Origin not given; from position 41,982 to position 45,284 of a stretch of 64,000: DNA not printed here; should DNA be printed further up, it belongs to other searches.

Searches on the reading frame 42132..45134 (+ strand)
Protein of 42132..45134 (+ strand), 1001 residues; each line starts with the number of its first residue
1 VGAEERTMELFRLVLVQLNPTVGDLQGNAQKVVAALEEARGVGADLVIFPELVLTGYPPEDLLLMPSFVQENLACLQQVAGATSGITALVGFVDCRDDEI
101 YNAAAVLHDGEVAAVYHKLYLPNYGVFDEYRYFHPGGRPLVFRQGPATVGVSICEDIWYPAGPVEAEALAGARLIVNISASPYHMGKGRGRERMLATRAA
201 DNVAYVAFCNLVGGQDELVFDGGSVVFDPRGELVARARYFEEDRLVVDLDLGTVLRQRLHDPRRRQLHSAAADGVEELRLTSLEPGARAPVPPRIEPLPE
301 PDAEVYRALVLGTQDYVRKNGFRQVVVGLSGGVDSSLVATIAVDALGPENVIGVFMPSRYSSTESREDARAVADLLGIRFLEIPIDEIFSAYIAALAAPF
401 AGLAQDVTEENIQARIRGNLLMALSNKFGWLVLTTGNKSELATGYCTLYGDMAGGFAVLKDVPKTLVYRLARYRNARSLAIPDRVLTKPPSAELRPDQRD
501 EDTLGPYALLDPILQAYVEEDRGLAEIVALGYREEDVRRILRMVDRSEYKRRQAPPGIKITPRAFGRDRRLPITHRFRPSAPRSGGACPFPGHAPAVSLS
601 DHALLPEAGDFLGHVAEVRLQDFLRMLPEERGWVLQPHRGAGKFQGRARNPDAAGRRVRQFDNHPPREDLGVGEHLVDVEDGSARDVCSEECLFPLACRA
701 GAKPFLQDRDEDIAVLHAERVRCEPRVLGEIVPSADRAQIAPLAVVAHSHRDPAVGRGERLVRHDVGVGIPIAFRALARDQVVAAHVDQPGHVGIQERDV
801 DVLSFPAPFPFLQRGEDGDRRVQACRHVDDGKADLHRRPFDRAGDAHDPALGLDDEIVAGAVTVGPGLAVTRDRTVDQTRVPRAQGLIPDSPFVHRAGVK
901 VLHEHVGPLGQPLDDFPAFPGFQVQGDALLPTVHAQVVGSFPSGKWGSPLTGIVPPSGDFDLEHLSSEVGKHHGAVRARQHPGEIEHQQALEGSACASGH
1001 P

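Call 88: search_protein_families(library=pfam, proteins=[window:42132-45134:+], max_evalue=0.00001)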
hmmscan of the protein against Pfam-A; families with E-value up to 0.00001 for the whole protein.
window:42132-45134:+ (1001 aa): 2 families
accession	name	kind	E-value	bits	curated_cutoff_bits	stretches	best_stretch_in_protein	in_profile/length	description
PF02540.23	NAD_synthase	-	4.2e-77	259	21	1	306-554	2-242/242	NAD synthase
PF00795.27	CN_hydrolase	-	6.2e-37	127.8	23.2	1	15-254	4-251/256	Carbon-nitrogen hydrolase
